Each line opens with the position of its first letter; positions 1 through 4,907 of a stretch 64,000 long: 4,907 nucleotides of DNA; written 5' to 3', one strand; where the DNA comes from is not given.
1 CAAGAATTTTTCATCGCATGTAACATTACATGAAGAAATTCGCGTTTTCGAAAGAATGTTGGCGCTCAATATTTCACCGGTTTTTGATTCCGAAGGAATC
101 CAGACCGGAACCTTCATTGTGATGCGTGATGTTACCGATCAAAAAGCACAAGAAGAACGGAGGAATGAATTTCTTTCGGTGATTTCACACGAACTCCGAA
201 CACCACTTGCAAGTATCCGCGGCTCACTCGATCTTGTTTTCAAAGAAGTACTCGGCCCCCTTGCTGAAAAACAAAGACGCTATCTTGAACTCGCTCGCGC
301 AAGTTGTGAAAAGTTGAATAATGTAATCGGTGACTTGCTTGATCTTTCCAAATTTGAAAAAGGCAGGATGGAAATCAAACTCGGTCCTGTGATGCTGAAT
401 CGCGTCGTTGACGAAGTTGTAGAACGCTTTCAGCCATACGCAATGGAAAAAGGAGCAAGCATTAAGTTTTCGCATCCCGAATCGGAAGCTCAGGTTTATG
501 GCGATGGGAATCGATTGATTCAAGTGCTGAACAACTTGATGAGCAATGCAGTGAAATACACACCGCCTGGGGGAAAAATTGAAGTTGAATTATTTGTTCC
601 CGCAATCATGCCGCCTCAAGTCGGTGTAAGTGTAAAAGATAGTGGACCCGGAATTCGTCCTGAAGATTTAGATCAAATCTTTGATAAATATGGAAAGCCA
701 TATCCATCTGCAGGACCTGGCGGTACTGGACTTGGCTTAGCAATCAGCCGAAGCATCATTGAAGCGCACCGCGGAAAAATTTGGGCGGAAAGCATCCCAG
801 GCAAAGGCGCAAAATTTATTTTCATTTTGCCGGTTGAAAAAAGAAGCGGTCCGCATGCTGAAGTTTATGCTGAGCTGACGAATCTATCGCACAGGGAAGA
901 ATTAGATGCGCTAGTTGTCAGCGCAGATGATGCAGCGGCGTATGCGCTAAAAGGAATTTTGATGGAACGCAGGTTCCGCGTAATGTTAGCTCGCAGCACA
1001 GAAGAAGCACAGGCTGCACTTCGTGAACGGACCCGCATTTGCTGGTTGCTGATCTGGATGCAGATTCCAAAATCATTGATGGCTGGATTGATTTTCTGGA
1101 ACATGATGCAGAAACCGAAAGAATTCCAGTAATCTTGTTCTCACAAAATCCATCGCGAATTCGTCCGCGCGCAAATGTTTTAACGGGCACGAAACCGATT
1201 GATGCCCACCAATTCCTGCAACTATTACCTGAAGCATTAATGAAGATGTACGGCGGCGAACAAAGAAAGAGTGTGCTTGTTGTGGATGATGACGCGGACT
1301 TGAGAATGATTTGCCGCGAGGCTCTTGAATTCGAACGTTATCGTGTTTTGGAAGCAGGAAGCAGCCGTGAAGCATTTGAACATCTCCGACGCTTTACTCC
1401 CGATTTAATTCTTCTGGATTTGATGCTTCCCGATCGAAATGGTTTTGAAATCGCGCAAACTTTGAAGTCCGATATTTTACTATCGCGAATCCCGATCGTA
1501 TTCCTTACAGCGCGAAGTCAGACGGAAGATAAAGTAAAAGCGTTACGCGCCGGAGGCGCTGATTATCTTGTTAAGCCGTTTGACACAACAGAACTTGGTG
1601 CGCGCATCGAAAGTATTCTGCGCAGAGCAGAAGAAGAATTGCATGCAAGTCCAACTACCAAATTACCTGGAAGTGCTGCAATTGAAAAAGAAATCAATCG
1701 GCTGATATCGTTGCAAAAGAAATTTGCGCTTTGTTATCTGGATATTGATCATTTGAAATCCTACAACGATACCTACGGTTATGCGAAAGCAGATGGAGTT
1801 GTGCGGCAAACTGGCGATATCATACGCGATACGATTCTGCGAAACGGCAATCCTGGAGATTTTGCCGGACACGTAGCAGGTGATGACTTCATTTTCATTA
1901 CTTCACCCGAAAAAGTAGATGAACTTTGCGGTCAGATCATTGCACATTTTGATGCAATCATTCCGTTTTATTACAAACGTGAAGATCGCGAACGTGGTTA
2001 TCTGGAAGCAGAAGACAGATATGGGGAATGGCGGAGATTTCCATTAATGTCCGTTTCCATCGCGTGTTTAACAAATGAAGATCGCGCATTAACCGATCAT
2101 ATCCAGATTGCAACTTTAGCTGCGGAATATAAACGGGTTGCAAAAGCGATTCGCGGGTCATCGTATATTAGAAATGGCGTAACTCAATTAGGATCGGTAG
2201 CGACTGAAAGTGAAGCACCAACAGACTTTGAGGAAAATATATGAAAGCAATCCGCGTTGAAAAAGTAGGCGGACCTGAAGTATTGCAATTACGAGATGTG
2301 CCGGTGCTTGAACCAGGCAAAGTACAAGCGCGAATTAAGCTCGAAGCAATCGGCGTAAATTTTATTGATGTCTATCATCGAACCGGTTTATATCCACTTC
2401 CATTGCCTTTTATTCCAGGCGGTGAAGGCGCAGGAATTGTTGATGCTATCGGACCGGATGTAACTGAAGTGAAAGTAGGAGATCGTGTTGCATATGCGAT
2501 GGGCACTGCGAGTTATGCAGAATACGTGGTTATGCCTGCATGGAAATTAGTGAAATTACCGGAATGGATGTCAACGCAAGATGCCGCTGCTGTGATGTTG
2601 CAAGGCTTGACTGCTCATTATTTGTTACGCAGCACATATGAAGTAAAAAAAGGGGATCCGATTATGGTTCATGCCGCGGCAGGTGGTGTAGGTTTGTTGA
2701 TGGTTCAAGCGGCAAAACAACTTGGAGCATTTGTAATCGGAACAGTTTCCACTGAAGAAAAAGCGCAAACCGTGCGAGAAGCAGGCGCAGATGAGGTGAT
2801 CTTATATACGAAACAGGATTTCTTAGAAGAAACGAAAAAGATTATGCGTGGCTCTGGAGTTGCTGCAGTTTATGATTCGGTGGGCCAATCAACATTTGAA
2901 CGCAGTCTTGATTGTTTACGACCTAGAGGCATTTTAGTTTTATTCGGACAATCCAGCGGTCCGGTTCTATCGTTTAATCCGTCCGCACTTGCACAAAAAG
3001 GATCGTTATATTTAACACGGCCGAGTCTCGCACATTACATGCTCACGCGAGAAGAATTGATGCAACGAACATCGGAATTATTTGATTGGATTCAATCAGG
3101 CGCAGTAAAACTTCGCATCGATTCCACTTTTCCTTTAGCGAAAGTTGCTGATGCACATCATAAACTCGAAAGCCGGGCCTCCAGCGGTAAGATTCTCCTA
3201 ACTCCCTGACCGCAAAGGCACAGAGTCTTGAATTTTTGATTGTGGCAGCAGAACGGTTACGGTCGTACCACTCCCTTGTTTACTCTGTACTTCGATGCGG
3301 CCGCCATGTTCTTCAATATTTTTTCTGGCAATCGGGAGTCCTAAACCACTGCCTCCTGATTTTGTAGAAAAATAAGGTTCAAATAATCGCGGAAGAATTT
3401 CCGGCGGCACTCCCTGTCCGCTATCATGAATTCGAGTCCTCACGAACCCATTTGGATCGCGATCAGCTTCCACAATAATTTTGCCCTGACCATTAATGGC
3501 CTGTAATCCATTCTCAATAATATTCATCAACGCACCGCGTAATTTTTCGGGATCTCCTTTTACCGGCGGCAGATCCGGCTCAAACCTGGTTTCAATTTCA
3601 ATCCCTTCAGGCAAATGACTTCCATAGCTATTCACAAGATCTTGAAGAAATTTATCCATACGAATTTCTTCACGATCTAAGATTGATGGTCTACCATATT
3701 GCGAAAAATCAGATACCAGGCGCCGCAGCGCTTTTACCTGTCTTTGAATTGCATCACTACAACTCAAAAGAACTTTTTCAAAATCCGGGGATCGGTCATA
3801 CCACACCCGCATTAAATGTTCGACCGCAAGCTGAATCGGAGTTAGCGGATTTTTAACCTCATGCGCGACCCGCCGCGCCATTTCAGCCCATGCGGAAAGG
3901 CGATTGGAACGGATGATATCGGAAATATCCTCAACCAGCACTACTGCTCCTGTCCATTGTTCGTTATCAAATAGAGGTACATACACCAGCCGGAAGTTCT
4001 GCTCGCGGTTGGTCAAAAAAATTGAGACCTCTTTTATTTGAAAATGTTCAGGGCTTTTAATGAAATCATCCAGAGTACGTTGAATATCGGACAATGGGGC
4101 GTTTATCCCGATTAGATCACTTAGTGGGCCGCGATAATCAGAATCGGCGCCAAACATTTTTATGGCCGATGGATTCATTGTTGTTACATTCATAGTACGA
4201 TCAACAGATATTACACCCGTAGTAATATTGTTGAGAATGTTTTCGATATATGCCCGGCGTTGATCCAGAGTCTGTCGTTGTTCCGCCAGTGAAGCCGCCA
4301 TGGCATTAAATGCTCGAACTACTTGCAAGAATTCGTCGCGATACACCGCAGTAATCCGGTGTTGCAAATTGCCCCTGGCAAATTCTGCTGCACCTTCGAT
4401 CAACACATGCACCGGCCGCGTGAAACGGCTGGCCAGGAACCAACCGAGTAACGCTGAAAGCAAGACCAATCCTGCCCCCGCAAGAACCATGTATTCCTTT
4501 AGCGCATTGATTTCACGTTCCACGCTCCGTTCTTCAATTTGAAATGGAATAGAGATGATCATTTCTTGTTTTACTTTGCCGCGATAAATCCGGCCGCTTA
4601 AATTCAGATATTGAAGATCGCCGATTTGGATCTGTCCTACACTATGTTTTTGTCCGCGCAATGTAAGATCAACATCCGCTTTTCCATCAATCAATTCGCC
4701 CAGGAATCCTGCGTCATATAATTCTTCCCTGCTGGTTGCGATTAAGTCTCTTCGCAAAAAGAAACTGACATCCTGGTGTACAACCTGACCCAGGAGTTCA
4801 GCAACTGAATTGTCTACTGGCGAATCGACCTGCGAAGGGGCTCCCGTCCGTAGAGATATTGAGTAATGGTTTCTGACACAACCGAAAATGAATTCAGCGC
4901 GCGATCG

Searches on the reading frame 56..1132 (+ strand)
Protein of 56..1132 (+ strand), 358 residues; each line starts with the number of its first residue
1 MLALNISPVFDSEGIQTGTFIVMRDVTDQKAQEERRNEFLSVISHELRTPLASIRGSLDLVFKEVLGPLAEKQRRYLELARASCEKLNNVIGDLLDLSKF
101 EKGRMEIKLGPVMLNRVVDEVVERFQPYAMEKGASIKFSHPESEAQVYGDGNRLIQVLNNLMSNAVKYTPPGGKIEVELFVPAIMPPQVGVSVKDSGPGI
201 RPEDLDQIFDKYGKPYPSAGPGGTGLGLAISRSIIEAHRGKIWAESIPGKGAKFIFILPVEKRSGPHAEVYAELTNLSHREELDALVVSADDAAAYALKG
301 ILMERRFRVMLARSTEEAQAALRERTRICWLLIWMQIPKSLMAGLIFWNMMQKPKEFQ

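Call 28: search_protein_families(library=pfam, proteins=[window:56-1132:+], max_evalue=0.001)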
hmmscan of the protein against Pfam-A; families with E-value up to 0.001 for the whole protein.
window:56-1132:+ (358 aa): 2 families
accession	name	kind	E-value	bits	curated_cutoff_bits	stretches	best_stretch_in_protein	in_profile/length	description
PF02518.31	HATPase_c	-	1.4e-29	103.2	26.4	1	149-261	1-110/111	Histidine kinase-, DNA gyrase B-, and HSP90-like ATPase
PF00512.31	HisKA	-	1.5e-19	70.2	26.9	1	36-103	2-66/66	His Kinase A (phospho-acceptor) domain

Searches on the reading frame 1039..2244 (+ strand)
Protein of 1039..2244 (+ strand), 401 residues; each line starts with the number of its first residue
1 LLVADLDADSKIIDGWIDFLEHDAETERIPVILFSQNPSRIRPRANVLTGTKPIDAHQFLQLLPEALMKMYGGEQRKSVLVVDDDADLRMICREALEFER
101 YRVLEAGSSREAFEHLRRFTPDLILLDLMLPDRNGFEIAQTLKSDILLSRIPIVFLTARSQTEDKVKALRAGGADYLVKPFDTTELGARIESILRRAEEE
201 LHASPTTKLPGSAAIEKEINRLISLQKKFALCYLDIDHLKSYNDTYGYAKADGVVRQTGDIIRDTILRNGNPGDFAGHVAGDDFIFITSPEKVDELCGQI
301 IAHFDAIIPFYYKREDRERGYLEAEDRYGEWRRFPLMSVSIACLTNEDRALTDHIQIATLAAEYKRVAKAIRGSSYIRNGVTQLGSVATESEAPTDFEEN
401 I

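Call 28: search_protein_families(library=pfam, proteins=[window:1039-2244:+], max_evalue=0.001)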
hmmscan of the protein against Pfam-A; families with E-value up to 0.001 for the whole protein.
window:1039-2244:+ (401 aa): 2 families
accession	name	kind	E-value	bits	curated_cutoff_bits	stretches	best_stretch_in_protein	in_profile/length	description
PF00072.30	Response_reg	-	1e-27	97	30.2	1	79-190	1-110/111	Response regulator receiver domain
PF00990.26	GGDEF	-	1e-11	45.3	23.8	1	206-290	6-90/161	Diguanylate cyclase, GGDEF domain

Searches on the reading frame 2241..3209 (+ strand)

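Call 28: search_protein_families(library=pfam, proteins=[window:2241-3209:+], max_evalue=0.001)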
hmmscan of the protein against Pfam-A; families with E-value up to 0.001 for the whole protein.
window:2241-3209:+ (322 aa): 3 families
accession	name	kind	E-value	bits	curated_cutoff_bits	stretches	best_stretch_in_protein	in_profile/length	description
PF00107.32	ADH_zinc_N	-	1.1e-25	90.4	31.8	1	149-253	1-105/129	Zinc-binding dehydrogenase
PF13602.12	ADH_zinc_N_2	-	2e-25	90.7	27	1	182-320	2-134/134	Zinc-binding dehydrogenase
PF08240.17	ADH_N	-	7.7e-18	65.1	23.5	1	28-108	3-104/104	Alcohol dehydrogenase GroES-like domain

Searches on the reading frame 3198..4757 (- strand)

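Call 28: search_protein_families(library=pfam, proteins=[window:3198-4757:-], max_evalue=0.001)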
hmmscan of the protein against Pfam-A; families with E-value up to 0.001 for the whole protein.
window:3198-4757:- (519 aa): 6 families
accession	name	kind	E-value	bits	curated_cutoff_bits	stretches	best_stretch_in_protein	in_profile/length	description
PF02518.31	HATPase_c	-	5.8e-25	88.3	26.4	1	401-506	1-109/111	Histidine kinase-, DNA gyrase B-, and HSP90-like ATPase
PF00672.30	HAMP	-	6.2e-12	46.1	25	1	107-158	1-52/53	HAMP domain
PF00512.31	HisKA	-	7.8e-09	35.9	26.9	1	291-356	3-62/66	His Kinase A (phospho-acceptor) domain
PF00989.32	PAS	-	1e-06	29.1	22.6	1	171-278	3-113/113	PAS fold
PF13188.13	PAS_8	-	2.8e-05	24.3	21.8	1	170-229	2-61/65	PAS domain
PF13581.12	HATPase_c_2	-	3.4e-05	24.3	27.4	1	409-502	39-125/127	Histidine kinase-like ATPase domain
